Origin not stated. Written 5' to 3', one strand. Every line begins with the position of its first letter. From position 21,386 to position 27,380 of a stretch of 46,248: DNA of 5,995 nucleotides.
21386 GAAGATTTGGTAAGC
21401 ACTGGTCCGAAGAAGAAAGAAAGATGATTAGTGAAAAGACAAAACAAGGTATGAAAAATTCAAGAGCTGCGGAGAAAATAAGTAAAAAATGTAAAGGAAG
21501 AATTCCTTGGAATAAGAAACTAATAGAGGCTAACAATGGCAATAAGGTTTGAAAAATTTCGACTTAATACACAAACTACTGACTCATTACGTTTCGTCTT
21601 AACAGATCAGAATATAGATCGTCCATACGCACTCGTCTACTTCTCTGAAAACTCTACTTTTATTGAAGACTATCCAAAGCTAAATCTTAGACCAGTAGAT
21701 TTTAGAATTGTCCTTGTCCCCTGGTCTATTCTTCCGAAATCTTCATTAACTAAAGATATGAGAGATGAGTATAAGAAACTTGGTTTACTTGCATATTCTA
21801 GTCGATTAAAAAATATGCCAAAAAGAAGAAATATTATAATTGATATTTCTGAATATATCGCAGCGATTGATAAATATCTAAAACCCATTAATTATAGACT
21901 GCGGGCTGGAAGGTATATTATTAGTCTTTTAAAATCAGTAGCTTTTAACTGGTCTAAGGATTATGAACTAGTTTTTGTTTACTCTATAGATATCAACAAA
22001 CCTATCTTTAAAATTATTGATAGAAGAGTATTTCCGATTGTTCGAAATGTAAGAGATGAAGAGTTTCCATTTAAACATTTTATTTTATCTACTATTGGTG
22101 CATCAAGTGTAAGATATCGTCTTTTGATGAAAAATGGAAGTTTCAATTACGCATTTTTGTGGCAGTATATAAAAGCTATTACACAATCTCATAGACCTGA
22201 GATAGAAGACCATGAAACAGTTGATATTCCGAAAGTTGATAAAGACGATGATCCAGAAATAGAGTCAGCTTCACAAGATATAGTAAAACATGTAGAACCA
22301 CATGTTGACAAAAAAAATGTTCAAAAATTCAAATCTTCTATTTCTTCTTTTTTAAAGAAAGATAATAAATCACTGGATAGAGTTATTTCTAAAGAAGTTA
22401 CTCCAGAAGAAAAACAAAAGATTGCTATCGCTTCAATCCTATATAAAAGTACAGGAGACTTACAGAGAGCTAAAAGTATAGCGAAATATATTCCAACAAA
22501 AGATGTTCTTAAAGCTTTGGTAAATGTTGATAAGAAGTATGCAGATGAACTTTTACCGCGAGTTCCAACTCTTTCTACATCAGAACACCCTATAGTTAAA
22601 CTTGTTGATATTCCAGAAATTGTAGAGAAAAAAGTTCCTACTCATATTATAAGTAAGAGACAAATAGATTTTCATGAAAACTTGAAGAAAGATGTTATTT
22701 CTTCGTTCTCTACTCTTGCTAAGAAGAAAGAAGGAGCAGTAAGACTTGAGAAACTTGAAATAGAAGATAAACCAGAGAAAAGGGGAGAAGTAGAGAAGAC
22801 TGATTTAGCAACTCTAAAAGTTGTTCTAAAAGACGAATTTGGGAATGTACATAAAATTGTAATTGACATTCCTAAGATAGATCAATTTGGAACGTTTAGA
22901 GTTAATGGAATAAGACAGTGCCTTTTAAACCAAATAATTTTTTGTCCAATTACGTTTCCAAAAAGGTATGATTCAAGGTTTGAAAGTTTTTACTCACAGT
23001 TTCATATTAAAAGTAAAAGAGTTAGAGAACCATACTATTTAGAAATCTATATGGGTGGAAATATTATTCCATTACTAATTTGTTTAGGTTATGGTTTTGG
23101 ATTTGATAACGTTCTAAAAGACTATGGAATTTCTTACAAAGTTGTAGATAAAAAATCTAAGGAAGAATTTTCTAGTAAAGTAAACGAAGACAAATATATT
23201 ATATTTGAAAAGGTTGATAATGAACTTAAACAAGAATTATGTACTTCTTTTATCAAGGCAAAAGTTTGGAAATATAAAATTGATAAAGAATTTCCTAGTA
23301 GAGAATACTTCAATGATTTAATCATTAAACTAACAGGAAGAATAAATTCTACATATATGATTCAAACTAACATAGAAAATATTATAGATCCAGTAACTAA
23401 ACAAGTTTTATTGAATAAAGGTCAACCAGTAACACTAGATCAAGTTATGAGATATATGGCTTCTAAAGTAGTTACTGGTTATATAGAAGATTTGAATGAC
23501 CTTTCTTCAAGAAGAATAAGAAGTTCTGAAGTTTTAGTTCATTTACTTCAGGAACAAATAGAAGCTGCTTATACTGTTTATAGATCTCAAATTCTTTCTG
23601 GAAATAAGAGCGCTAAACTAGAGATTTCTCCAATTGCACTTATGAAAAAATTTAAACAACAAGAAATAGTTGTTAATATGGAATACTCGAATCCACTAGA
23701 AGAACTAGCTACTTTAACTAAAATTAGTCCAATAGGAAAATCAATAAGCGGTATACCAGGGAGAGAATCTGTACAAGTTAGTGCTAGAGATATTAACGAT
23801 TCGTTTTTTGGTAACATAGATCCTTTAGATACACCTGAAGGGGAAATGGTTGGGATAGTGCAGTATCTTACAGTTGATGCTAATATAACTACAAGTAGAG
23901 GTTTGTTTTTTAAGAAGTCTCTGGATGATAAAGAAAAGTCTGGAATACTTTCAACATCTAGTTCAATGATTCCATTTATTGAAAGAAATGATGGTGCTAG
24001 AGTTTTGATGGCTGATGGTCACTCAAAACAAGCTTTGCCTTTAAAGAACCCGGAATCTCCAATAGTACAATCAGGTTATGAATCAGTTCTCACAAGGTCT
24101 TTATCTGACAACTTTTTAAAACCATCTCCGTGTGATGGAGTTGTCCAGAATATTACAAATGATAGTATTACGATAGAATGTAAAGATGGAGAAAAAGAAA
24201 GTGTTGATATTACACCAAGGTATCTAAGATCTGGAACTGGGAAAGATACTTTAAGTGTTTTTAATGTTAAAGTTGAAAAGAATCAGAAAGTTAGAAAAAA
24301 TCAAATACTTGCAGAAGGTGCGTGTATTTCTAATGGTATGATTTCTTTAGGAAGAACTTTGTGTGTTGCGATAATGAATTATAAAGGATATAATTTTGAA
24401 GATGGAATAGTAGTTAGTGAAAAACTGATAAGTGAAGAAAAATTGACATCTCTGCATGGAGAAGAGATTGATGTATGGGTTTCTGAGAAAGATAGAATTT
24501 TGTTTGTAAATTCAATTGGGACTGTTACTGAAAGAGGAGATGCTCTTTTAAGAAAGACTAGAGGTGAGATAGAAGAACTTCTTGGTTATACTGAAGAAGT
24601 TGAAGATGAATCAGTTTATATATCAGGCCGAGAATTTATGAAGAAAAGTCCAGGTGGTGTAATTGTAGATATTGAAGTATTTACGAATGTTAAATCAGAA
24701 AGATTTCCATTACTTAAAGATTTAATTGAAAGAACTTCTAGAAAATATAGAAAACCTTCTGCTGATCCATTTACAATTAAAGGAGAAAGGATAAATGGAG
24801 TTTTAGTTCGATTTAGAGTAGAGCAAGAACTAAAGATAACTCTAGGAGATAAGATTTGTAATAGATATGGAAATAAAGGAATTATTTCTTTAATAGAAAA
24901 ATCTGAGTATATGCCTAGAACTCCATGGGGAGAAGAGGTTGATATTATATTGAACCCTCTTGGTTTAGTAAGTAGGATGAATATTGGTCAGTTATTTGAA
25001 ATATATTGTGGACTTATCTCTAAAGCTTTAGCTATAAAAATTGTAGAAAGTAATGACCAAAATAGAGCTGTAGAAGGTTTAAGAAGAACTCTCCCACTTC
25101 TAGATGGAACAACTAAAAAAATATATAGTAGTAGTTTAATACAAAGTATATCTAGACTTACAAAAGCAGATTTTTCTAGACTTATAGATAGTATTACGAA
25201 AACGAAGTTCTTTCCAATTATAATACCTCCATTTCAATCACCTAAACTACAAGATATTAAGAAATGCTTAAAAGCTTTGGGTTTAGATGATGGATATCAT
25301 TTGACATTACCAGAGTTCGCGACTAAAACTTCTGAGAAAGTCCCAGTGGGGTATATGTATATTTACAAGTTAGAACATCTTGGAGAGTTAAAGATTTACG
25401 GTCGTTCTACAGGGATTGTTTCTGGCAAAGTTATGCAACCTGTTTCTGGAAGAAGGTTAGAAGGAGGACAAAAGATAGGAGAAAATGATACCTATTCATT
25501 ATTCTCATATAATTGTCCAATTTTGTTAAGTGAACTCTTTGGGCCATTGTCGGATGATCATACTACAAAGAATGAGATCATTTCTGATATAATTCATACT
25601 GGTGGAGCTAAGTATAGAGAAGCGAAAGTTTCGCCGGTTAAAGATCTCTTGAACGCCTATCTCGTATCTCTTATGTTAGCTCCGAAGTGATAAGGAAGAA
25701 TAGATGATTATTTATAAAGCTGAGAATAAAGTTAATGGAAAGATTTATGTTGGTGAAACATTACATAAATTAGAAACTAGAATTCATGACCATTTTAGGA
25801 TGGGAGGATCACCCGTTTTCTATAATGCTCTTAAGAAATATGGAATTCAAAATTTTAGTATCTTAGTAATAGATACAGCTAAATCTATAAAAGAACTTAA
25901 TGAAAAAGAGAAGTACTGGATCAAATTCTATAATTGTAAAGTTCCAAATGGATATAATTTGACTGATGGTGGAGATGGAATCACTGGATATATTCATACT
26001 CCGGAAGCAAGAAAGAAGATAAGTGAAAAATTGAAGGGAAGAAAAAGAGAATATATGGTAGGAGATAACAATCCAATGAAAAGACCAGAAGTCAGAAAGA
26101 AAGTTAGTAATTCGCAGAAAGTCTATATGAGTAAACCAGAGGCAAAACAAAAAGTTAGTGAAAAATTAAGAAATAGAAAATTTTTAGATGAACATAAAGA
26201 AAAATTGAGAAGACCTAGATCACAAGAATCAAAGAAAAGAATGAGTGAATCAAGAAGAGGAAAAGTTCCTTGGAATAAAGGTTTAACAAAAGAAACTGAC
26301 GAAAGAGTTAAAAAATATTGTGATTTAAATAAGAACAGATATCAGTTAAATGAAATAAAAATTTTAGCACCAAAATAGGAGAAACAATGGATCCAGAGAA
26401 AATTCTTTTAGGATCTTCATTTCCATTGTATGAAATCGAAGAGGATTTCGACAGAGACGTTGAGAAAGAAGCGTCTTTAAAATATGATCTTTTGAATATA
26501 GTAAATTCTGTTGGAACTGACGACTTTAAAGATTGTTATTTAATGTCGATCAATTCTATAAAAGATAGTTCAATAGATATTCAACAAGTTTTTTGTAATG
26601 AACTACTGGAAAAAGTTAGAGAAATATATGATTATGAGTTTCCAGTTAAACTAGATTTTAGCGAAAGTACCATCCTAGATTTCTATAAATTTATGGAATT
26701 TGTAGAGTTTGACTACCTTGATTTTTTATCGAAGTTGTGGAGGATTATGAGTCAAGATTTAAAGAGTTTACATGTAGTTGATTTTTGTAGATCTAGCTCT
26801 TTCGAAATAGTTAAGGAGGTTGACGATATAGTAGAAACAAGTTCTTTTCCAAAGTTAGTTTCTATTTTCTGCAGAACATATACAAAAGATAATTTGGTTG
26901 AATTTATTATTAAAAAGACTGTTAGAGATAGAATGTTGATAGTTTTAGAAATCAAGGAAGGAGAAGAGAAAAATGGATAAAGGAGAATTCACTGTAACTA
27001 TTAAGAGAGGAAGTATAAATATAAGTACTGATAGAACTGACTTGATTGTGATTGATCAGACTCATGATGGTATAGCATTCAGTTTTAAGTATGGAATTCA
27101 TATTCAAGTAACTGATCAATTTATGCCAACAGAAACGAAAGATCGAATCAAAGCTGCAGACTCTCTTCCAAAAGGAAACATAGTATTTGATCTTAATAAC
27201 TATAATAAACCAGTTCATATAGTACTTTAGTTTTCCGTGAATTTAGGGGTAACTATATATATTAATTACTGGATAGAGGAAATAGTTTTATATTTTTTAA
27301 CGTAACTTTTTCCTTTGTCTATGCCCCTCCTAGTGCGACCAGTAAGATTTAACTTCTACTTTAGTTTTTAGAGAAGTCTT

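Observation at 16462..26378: A phage-borne two-gene multisubunit RNA polymerase with full-length, unsplit beta-prime and beta subunits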

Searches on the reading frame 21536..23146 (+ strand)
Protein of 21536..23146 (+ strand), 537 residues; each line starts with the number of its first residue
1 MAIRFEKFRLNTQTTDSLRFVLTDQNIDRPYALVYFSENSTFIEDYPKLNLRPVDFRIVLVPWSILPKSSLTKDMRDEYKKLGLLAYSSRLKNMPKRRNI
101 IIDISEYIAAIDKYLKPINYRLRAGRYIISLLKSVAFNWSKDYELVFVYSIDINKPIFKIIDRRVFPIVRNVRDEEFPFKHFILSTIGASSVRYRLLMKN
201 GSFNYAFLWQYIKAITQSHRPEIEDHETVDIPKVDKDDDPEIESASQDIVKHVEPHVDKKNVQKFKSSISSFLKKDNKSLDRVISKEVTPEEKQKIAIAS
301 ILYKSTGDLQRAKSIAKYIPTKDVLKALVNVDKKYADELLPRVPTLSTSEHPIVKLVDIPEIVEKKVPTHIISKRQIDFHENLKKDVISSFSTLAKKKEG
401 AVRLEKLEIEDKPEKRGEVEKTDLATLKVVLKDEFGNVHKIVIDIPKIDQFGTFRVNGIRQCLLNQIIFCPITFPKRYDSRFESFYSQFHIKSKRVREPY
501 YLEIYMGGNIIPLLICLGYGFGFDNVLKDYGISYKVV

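Call 31: find_homologous_proteins(query=window:21536-23146:+, max_evalue=0.001)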
Query seq(537 aa) (537 aa): 6 proteins with E <= 0.001 among 8000 candidates.
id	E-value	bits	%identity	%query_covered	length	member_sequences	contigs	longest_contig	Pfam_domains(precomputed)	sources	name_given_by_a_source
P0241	2.3e-123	431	40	100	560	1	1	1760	-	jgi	jgi:hypothetical protein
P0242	2.2e-104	368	38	100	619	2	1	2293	-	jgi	jgi:hypothetical protein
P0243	3.3e-98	348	37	99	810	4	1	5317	PF04565.22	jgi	-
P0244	8.6e-95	337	35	93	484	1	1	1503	-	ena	-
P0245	2.6e-44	170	32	58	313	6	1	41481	-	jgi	jgi:RNA-binding protein YhbY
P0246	2.9e-44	170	32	58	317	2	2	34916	-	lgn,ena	-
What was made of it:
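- Tried and rejected: The word-indexed protein search returned only 6 sequences (call 31).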

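Call 32: find_encoding_contigs(protein=P0245, flank=10000, max_places=2)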
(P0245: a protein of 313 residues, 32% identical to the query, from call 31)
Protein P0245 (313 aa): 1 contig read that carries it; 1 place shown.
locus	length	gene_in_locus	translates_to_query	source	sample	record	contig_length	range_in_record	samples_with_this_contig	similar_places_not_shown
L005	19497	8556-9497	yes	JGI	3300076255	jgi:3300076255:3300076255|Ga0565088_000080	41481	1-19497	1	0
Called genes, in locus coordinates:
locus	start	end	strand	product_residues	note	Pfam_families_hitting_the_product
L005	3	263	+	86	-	?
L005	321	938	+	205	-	-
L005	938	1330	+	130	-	-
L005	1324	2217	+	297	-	-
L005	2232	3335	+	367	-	-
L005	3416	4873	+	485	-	-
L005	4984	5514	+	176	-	-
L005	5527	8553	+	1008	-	PF00623:RNA_pol_Rpb1_2, PF04998:RNA_pol_Rpb1_5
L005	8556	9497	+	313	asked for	-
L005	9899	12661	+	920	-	PF04565:RNA_pol_Rpb2_3 (weak), PF00562:RNA_pol_Rpb2_6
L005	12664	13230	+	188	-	PF13671:AAA_33 (weak)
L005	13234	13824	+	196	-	-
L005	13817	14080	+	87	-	-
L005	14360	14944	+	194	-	-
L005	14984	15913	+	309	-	-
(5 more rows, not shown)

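Call 61: predict_structure(alignment_id=A6)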
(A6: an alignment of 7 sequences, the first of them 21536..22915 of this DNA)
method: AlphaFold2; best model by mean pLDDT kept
length: 460 residues; sequences in the alignment: 7
mean_pLDDT: 72.9   pTM: 0.49
mean pLDDT of the five models: 72.9, 72.0, 69.2, 68.6, 64.2
residues with pLDDT >= 90: 56; 70-90: 260; 50-70: 81; < 50: 63
segments of 3 or more residues with pLDDT < 50: 159-162, 220-238, 337-370
pLDDT, mean of each block of 10 residues (from residue 1): 83 85 86 88 89 87 81 91 88 81 87 64 72 86 90 68 63 70 85 86 71 62 32 38 85 86 85 86 86 90 77 79 80 56 28 26 36 61 75 56 76 56 75 81 75 67
secondary structure, 60 per line:
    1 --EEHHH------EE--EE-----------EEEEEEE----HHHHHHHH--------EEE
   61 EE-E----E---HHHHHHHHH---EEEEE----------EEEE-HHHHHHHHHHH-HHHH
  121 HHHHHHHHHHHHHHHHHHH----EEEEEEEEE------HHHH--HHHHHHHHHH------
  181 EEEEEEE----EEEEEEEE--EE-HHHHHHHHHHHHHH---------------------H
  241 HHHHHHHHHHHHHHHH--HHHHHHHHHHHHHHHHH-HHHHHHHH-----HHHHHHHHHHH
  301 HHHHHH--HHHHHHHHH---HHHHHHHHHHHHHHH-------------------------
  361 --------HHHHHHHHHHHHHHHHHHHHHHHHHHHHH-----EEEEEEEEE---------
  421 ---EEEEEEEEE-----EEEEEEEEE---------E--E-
elements in order: E31-37 H42-49 E58-62 H73-81 E85-89 E100-103 H105-115 H117-139 E144-152 H159-162 H165-174 E181-187 E192-199 H205-218 H240-256 H259-275 H277-284 H290-306 H309-317 H321-335 H369-397 E403-411 E424-432 E438-446
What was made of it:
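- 21536..22189 (+): N-terminal alpha/beta domain of beta (aa 1-218) with the invariant YFSENS and YRxR motifs. The AF2 model of aa 1-460 has mean pLDDT 72.9, about 85 over most of this domain (call 61).
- The model was built from only 7 sequences (call 61).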

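Call 100: fold_search(model_id=the predicted structure, library=viral)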
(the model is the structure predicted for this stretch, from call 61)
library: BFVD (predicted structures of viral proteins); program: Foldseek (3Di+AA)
matches with E <= 10: 1200; with E <= 0.001: 9
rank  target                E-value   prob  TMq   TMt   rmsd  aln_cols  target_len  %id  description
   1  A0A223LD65            1.0e-10  1.00  0.33  0.18  22.4       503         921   14  Uncharacterized protein [Bacillus phage PBS1]
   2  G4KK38                4.9e-08  1.00  0.32  0.12  24.9       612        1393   11  (no name in the UniProt tables at hand)
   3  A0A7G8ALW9            1.5e-06  1.00  0.27  0.27  21.0       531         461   12  (no name in the UniProt tables at hand)
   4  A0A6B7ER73            4.0e-06  1.00  0.24  0.24  19.7       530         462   11  (no name in the UniProt tables at hand)
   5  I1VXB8                1.2e-05  0.99  0.21  0.09  20.3       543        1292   12  (no name in the UniProt tables at hand)
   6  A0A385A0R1            1.3e-05  1.00  0.26  0.14  21.3       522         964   11  (no name in the UniProt tables at hand)
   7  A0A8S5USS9            1.0e-04  0.99  0.27  0.14  23.3       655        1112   10  Uncharacterized protein [Myoviridae sp. ctijX18]
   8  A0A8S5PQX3            2.7e-04  0.97  0.18  0.08  21.0       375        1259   14  DNA-directed RNA polymerase [Myoviridae sp. ctwwN25]
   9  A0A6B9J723            6.7e-04  0.89  0.22  0.09  20.6       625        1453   10  RNA polymerase beta subunit [Photobacterium phage PDCC-1]
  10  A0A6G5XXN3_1          1.3e-02  0.51  0.24  0.15  30.6       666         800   11  (no name in the UniProt tables at hand)
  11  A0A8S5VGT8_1          1.4e-02  0.98  0.31  0.20  15.8       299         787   16  DNA-directed RNA polymerase subunit alpha [Myoviridae sp. ctkfK18]
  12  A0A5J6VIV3            1.4e-02  0.23  0.17  0.15  20.1       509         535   12  G domain-containing protein (Fragment) [Megaviridae environmental sample]
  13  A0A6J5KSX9            1.6e-02  0.16  0.11  0.11  22.9       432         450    9  PD_CobS, cobaltochelatase, CobS subunit [uncultured Caudovirales phage]
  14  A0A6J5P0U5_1          2.2e-02  0.18  0.08  0.04  24.9       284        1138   13  Uncharacterized protein [uncultured Caudovirales phage]
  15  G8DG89                3.8e-02  0.25  0.09  0.17  25.6       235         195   12  (no name in the UniProt tables at hand)
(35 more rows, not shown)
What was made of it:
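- Closest known: Jumbo-phage virion RNA polymerase beta-like subunit. Same: They are the top Foldseek hits of the beta N-terminal model in BFVD (call 100).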

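Call 101: search_dna_similar(query=window:21536-22915:+, collection=phages, mode=protein, max_evalue=1, max_rows=30)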
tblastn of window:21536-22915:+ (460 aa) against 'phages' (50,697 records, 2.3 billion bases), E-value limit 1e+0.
No match.
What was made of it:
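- Tried and rejected: tblastn of beta residues 1-460 against phages found no match even at E up to 1 (call 101).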

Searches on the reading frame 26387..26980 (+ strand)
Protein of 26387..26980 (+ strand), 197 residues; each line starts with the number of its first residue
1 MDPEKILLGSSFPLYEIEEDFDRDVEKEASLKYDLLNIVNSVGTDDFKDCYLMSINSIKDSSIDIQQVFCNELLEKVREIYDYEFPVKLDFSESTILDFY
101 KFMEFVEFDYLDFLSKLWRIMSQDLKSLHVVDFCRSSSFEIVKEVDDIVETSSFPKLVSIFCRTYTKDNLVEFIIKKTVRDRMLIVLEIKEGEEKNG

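Call 5: search_protein_families(library=pfam, proteins=[window:26387-26980:+], max_evalue=0.01)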
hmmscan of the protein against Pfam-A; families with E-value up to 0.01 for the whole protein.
window:26387-26980:+ (197 aa): 0 families

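Call 6: search_protein_families(library=phrogs, proteins=[window:26387-26980:+], max_evalue=0.01)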
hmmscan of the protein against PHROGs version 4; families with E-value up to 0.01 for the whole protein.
window:26387-26980:+ (197 aa): 0 families

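Call 116: search_protein_families(library=phrogs, proteins=[window:26387-26980:+], max_evalue=0.1)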
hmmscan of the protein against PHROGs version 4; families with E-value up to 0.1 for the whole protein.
window:26387-26980:+ (197 aa): 0 families
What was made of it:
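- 26387..26980 (+): Conserved 197-aa gene of unknown function that follows beta in all relatives. It is a candidate further accessory factor. It has no Pfam or PHROG hit (calls 5, 6, 116).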

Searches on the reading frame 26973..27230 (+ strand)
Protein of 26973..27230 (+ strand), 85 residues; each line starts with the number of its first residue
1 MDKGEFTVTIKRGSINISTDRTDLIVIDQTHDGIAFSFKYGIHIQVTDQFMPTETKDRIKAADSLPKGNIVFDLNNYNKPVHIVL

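Call 95: search_protein_families(library=pfam, proteins=[window:26973-27230:+], max_evalue=0.01)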
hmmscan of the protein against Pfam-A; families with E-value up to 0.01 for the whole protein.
window:26973-27230:+ (85 aa): 0 families
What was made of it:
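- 26973..27230 (+): Conserved 85-aa gene that closes the operon. It has no Pfam hit (call 95).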
